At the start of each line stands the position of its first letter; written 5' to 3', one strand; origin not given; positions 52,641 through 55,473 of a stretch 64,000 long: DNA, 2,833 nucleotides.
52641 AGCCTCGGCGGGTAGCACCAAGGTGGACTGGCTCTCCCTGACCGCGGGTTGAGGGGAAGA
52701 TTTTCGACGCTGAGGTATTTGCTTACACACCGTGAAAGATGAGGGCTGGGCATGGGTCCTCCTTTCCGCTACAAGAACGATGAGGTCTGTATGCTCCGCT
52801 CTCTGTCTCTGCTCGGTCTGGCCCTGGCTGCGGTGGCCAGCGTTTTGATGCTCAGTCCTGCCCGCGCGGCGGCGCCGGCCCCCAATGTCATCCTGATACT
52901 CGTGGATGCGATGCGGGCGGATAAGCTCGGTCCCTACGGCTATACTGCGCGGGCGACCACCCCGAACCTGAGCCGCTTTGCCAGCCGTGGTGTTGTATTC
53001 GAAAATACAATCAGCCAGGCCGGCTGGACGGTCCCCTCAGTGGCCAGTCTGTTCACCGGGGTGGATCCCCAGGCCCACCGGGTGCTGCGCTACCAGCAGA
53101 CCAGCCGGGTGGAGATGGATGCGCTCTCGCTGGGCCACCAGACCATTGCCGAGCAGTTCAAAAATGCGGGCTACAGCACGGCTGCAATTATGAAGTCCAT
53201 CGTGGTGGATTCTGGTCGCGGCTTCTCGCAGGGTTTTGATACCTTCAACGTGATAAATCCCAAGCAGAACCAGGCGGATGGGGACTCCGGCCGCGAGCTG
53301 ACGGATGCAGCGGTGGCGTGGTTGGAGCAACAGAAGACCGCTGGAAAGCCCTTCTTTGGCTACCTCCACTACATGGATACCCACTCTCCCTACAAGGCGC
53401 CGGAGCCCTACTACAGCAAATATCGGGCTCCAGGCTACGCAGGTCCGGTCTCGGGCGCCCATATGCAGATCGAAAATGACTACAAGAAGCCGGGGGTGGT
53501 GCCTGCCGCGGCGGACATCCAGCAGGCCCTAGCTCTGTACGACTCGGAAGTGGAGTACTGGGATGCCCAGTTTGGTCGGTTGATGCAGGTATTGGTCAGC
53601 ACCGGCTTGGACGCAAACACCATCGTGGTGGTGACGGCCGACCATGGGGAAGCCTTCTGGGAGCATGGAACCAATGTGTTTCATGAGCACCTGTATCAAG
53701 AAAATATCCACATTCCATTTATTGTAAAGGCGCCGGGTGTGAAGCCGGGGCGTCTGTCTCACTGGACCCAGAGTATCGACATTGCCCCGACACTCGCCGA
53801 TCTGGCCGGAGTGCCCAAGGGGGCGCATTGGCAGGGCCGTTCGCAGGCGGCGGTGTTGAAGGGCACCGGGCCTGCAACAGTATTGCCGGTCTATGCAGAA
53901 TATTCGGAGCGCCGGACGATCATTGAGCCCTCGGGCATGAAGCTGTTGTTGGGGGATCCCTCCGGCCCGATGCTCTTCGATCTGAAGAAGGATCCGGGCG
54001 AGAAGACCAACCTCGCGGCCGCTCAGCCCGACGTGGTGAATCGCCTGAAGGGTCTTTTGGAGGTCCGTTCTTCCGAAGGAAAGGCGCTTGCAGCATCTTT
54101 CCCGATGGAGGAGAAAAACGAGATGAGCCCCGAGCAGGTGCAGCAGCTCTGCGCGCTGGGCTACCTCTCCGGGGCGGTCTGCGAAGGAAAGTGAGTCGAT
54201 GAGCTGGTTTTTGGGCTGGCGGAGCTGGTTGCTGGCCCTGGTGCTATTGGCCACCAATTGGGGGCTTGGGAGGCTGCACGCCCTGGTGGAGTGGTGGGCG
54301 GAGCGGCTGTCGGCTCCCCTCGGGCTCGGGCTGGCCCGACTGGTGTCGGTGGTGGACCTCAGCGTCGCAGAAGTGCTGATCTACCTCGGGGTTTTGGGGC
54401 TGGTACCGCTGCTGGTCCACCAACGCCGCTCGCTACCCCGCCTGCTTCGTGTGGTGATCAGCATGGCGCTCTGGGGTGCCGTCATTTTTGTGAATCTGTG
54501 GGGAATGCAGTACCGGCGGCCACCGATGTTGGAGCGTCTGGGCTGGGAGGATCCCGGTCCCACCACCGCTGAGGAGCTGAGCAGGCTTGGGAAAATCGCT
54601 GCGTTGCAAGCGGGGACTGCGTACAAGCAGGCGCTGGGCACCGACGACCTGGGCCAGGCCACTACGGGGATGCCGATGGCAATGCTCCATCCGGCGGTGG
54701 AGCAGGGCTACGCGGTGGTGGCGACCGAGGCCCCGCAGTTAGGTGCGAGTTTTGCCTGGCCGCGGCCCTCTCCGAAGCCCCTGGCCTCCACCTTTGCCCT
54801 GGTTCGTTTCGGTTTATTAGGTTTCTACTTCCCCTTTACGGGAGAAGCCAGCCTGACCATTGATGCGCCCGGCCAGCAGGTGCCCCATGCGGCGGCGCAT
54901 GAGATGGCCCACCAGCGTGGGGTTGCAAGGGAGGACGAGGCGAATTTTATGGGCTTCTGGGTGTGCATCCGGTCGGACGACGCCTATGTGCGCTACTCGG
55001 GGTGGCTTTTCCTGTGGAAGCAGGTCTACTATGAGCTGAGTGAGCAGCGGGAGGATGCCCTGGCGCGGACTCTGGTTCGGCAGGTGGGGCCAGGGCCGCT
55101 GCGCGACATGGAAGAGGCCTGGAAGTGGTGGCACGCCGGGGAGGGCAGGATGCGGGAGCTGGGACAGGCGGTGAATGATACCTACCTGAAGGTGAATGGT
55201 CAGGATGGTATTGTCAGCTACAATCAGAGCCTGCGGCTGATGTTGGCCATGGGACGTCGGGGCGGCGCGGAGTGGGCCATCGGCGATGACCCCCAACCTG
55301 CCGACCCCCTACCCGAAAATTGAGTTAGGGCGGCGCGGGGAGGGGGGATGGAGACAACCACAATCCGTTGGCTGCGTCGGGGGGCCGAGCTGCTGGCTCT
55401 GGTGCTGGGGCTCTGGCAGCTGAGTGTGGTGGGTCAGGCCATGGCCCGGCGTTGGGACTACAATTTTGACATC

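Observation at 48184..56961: Tandemly duplicated module: secreted Thr-type sulfatase-fold enzyme + accessory protein + GT-C membrane protein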

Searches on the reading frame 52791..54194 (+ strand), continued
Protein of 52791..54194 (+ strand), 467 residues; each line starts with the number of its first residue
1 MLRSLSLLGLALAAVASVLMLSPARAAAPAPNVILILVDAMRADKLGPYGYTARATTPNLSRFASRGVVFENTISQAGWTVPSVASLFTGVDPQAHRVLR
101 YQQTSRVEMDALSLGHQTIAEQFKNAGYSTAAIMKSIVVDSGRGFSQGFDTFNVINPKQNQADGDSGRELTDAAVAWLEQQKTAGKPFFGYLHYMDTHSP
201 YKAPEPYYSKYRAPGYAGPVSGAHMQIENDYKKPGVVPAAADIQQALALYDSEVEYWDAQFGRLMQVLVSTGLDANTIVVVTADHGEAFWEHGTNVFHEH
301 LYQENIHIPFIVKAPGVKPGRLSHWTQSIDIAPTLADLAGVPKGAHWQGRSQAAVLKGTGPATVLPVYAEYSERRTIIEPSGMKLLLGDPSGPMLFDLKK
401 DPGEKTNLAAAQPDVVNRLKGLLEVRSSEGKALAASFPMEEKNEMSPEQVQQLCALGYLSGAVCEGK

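Call 92: search_protein_families(library=pfam, proteins=[L030:9935-12145:+, L021:11889-14003:+, L012:9905-12133:+, L069:9923-11890:+, L019:9467-11335:+, L045:9245-11239:+], max_evalue=0.001)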
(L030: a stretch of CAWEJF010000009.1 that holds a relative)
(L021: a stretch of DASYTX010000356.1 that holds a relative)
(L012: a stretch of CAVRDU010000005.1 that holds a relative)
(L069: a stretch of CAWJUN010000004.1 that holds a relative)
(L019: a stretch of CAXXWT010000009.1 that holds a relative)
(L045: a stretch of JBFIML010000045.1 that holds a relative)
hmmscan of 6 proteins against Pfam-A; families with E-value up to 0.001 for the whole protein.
L030:9935-12145:+ (737 aa): 26 families (the best 25 are shown)
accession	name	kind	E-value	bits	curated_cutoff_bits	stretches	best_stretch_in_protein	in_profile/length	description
PF00884.28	Sulfatase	-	8.6e-41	140.6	25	1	54-323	2-301/301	Sulfatase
PF07719.23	TPR_2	-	5.8e-30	101.3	27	3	644-675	3-34/34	Tetratricopeptide repeat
PF00515.34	TPR_1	-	5.2e-23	80.3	27.8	1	566-596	1-31/34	Tetratricopeptide repeat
PF13414.12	TPR_11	-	1.7e-22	79.3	26.8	2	653-690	5-42/42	TPR repeat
PF14559.12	TPR_19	-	2.8e-19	69.6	25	4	508-569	1-62/68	Tetratricopeptide repeat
PF13432.12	TPR_16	-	2.9e-19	69.6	32.7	3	653-705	8-60/65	Tetratricopeptide repeat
PF13431.12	TPR_17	-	1.5e-18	65.8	24.4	0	665-696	2-33/34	Tetratricopeptide repeat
PF13181.12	TPR_8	-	7.4e-18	63.6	25.7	0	680-708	5-33/34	Tetratricopeptide repeat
PF13428.12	TPR_14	-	4.6e-16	58.2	23.5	1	500-539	3-42/44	Tetratricopeptide repeat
PF13176.12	TPR_7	-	3.8e-14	51.9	27.9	0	680-712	3-35/36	Tetratricopeptide repeat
PF13424.12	TPR_12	-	5.5e-14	52.5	30.1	1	644-707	5-76/77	Tetratricopeptide repeat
PF01663.27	Phosphodiest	-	1.4e-10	41.7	23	1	55-122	1-65/342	Type I phosphodiesterase / nucleotide pyrophosphatase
PF13371.12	TPR_9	-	1.6e-10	41.3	35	1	650-707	3-60/73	Tetratricopeptide repeat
PF23914.1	TPR_CcmH_CycH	-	2.8e-10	40.7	42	1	565-677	49-156/158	Cytochrome c-type biogenesis protein H TPR domain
PF13429.12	TPR_15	-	1.6e-09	38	26.2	2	431-592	80-240/280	Tetratricopeptide repeat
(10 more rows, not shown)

L021:11889-14003:+ (705 aa): 19 families
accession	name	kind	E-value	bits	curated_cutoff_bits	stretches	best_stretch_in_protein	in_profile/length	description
PF00884.28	Sulfatase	-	5e-46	157.8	25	1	40-315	1-301/301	Sulfatase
PF07719.23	TPR_2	-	4.4e-18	64.3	27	1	630-661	2-33/34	Tetratricopeptide repeat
PF14559.12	TPR_19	-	8e-17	61.8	25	2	504-565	1-61/68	Tetratricopeptide repeat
PF13431.12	TPR_17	-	5.4e-16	57.9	24.4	1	652-683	2-33/34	Tetratricopeptide repeat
PF13414.12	TPR_11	-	1e-14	54.4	26.8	1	639-676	4-41/42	TPR repeat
PF13181.12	TPR_8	-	1.4e-14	53.3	25.7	1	529-561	2-34/34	Tetratricopeptide repeat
PF13432.12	TPR_16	-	2.8e-14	53.7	32.7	1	466-524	3-61/65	Tetratricopeptide repeat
PF16347.10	SGSH_C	-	3.5e-14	53.7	29.3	1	263-409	2-152/154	N-sulphoglucosamine sulphohydrolase, C-terminal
PF01663.27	Phosphodiest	-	1.2e-12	48.5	23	1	42-108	1-65/342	Type I phosphodiesterase / nucleotide pyrophosphatase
PF00515.34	TPR_1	-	1.6e-12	47.1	27.8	1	630-661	2-33/34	Tetratricopeptide repeat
PF13428.12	TPR_14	-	1.3e-08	35.1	23.5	1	530-569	3-42/44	Tetratricopeptide repeat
PF13424.12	TPR_12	-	6.1e-08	33.2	30.1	0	499-557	8-74/77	Tetratricopeptide repeat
PF13371.12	TPR_9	-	3.4e-07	30.6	35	1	569-623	3-57/73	Tetratricopeptide repeat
PF13176.12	TPR_7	-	4.2e-06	26.9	27.9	0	633-662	3-34/36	Tetratricopeptide repeat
PF23914.1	TPR_CcmH_CycH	-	6.9e-06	26.4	42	1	498-590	54-150/158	Cytochrome c-type biogenesis protein H TPR domain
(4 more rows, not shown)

L012:9905-12133:+ (743 aa): 19 families
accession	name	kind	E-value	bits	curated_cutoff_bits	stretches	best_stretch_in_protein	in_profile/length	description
PF00884.28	Sulfatase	-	6.8e-46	157.4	25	1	64-339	2-300/301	Sulfatase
PF01663.27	Phosphodiest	-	4.3e-17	63.2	23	2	65-135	1-68/342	Type I phosphodiesterase / nucleotide pyrophosphatase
PF13428.12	TPR_14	-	2.1e-14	53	23.5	1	586-627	3-44/44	Tetratricopeptide repeat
PF16347.10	SGSH_C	-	6.2e-14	52.9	29.3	1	297-432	10-151/154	N-sulphoglucosamine sulphohydrolase, C-terminal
PF14559.12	TPR_19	-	1.6e-13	51.2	25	1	598-647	5-54/68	Tetratricopeptide repeat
PF13431.12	TPR_17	-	1.7e-13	50.1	24.4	0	607-638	2-33/34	Tetratricopeptide repeat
PF07719.23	TPR_2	-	4.4e-10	39.3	27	1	586-617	3-34/34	Tetratricopeptide repeat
PF13181.12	TPR_8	-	4e-09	36.4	25.7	0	586-617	3-34/34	Tetratricopeptide repeat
PF23914.1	TPR_CcmH_CycH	-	1.6e-08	35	42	1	577-632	43-98/158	Cytochrome c-type biogenesis protein H TPR domain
PF13432.12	TPR_16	-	1.2e-07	32.4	32.7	1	590-645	3-58/65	Tetratricopeptide repeat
PF14561.12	TPR_20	-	3.9e-07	30.8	25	0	536-580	8-52/90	Tetratricopeptide repeat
PF13176.12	TPR_7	-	1.5e-06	28.2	27.9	0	519-549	2-34/36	Tetratricopeptide repeat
PF13414.12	TPR_11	-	1.4e-05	25.1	26.8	0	591-620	1-30/42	TPR repeat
PF00515.34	TPR_1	-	3.3e-05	24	27.8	0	586-617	3-34/34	Tetratricopeptide repeat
PF13174.12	TPR_6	-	4.3e-05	24.3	26.3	0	657-683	3-29/33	Tetratricopeptide repeat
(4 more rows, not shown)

L069:9923-11890:+ (656 aa): 17 families
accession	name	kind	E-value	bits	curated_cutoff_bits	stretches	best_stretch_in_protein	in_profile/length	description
PF00884.28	Sulfatase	-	1e-49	169.9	25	1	27-304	1-301/301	Sulfatase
PF13414.12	TPR_11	-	5.8e-23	80.7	26.8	2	567-598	8-39/42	TPR repeat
PF14559.12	TPR_19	-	1.6e-19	70.4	25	3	529-590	1-61/68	Tetratricopeptide repeat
PF07719.23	TPR_2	-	1.3e-18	65.9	27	0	553-586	1-34/34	Tetratricopeptide repeat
PF13432.12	TPR_16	-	2.3e-17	63.5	32.7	2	523-586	1-64/65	Tetratricopeptide repeat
PF13431.12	TPR_17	-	1.2e-16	59.9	24.4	1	576-607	2-33/34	Tetratricopeptide repeat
PF16347.10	SGSH_C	-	1.4e-14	54.9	29.3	1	260-400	9-151/154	N-sulphoglucosamine sulphohydrolase, C-terminal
PF13428.12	TPR_14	-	5.4e-13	48.7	23.5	0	588-629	2-43/44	Tetratricopeptide repeat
PF01663.27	Phosphodiest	-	3.4e-10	40.5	23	1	30-89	2-58/342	Type I phosphodiesterase / nucleotide pyrophosphatase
PF24575.1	TPR_Slam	-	6e-10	39.9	35.2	1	450-506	46-102/104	Surface lipoprotein assembly modifier, N-terminal TPR repeats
PF13181.12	TPR_8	-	1.9e-09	37.4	25.7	0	454-483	4-33/34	Tetratricopeptide repeat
PF00515.34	TPR_1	-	5.9e-09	35.8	27.8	0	555-586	3-34/34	Tetratricopeptide repeat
PF13371.12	TPR_9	-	5.8e-07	29.9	35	0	528-585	4-61/73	Tetratricopeptide repeat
PF13174.12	TPR_6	-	2e-06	28.5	26.3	0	454-483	3-32/33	Tetratricopeptide repeat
PF03704.23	BTAD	-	0.00013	22.7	22.1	0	450-511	61-122/146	Bacterial transcriptional activator domain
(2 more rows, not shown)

L019:9467-11335:+ (623 aa): 4 families
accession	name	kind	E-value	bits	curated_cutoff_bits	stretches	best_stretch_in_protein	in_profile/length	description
PF00884.28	Sulfatase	-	8.7e-49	166.9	25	1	185-502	1-301/301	Sulfatase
PF01663.27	Phosphodiest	-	3.8e-16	60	23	1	187-448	1-222/342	Type I phosphodiesterase / nucleotide pyrophosphatase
PF16347.10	SGSH_C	-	1.7e-07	32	29.3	1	454-579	4-136/154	N-sulphoglucosamine sulphohydrolase, C-terminal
PF02995.22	DUF229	-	0.00026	20.3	25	1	416-459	312-355/496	Protein of unknown function (DUF229)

L045:9245-11239:+ (665 aa): 3 families
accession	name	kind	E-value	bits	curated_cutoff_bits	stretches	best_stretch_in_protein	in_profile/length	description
PF00884.28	Sulfatase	-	3.2e-51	174.9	25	1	253-548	1-300/301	Sulfatase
PF01663.27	Phosphodiest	-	5.5e-12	46.4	23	2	255-321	1-64/342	Type I phosphodiesterase / nucleotide pyrophosphatase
PF16347.10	SGSH_C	-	1.3e-09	38.8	29.3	1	498-619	2-134/154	N-sulphoglucosamine sulphohydrolase, C-terminal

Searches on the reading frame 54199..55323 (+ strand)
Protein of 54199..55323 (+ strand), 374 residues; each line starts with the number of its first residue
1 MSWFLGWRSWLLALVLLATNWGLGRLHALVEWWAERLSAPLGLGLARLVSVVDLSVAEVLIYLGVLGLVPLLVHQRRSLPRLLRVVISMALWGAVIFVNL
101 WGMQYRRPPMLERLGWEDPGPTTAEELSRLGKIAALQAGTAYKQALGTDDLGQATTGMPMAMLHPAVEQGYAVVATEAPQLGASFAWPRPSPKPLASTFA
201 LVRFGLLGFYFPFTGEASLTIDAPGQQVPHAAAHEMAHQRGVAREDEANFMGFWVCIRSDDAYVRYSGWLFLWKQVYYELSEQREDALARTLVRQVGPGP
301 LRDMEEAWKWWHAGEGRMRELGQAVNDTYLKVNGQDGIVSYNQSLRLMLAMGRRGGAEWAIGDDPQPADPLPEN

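Call 5: search_protein_families(library=pfam, proteins=[window:54199-55323:+], max_evalue=0.01)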
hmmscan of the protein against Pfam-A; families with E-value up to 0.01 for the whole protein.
window:54199-55323:+ (374 aa): 1 family
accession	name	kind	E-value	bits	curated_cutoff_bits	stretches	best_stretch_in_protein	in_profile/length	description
PF12725.13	DUF3810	-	5.9e-65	220.1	28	1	44-349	12-311/311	Protein of unknown function (DUF3810)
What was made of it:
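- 54199..55323 (+): DUF3810 membrane protein of 374 aa: N-terminal transmembrane helices, then a domain with HEMAH (residue 234) and EDE (245-247). It is a candidate membrane-anchored zincin-type metallopeptidase. Pfam DUF3810 5.9e-65 (call 5).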

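Call 6: search_protein_families(library=ncbifam, proteins=[window:54199-55323:+], max_evalue=0.01)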
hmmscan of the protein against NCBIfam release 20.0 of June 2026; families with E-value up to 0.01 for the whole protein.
window:54199-55323:+ (374 aa): 0 families

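Call 81: search_protein_families(library=ncbifam, proteins=[window:54199-55323:+], max_evalue=1)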
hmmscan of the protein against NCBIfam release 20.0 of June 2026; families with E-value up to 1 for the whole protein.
window:54199-55323:+ (374 aa): 0 families

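Call 94: search_solved_structures(query=window:54199-55323:+, max_evalue=10, show_alignments=2)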
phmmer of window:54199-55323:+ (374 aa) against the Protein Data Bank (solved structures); distinct sequences matched with E-value up to 10: 1.
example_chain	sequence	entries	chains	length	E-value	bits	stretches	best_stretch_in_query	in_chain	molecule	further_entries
1gkr_A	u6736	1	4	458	0.9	11.9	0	278-318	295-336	NON-ATP DEPENDENT L-SELECTIVE HYDANTOINASE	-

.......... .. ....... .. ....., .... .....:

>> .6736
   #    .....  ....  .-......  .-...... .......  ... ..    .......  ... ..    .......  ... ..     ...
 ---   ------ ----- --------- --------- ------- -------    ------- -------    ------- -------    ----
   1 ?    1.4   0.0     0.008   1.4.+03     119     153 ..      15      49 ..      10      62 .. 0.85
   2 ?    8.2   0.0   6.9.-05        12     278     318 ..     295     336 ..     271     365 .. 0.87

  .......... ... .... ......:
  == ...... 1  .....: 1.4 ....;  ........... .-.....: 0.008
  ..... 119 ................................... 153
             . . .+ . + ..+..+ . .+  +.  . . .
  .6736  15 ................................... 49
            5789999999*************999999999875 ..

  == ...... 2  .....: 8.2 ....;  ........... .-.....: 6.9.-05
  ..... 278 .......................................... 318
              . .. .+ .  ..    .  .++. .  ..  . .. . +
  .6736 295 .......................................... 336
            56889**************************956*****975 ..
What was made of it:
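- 54199..55323 (+): No solved relative (call 94).
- Tried and rejected: The PDB sequence search for DUF3810 found no relative (call 94).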

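Call 101: search_protein_representatives(protein=window:54199-55323:+)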
Query: 374 residues. Proteins with E-value up to 0.001 (for the whole library): 3902; up to 1e-10: 2631; up to 1e-30: 221. The best 150 are listed.
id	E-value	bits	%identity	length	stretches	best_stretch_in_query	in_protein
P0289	3.4e-198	675.1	81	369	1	1-367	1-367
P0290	1.9e-79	284.2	50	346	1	29-354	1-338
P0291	3.8e-69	250.2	45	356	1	26-356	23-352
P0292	9.0e-69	249.0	43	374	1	12-358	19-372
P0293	1.7e-52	195.4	38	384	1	15-370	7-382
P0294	5.4e-52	193.8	41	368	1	37-357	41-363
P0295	2.2e-51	191.8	41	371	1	7-368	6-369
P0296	2.9e-51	191.4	39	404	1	27-361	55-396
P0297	4.3e-51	190.8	42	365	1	87-363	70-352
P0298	1.0e-49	186.3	39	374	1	23-358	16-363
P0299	1.4e-49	185.8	38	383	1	10-358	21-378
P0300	3.4e-49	184.6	38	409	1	14-359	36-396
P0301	4.5e-49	184.2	40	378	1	18-363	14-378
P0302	8.4e-49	183.3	40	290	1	100-373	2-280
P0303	2.1e-48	181.9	38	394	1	15-359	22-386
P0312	1.6e-45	172.5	36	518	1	49-355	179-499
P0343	1.1e-40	156.6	39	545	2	162-358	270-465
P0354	1.6e-39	152.7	34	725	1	10-357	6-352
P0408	2.9e-35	138.7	34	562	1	31-353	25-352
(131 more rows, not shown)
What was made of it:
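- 54199..55323 (+): The family is large and almost always single-domain (call 101).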

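Call 102: search_protein_families(library=pfam, proteins=[P0354, P0408, P0312, P0343], max_evalue=0.001)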
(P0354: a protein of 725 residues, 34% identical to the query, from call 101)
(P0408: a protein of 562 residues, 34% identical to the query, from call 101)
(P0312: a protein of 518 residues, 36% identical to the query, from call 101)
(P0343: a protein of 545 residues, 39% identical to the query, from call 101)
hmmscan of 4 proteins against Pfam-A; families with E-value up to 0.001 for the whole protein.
P0354 (725 aa): 2 families
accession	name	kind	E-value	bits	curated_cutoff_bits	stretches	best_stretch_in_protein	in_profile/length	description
PF12725.13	DUF3810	-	8.4e-97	324.7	28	1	32-344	1-311/311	Protein of unknown function (DUF3810)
PF01522.26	Polysacc_deac_1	-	0.00054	20.4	23.1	0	595-652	49-107/124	Polysaccharide deacetylase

P0408 (562 aa): 1 family
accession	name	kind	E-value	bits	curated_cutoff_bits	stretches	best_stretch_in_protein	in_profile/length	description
PF12725.13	DUF3810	-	2.1e-66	224.8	28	1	27-347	8-310/311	Protein of unknown function (DUF3810)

P0312 (518 aa): 1 family
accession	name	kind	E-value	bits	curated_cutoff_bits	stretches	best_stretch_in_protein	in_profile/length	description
PF12725.13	DUF3810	-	3e-79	267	28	1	158-493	1-311/311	Protein of unknown function (DUF3810)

P0343 (545 aa): 1 family
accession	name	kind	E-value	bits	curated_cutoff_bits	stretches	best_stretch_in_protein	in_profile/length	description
PF12725.13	DUF3810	-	3.7e-69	233.9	28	1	68-456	1-311/311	Protein of unknown function (DUF3810)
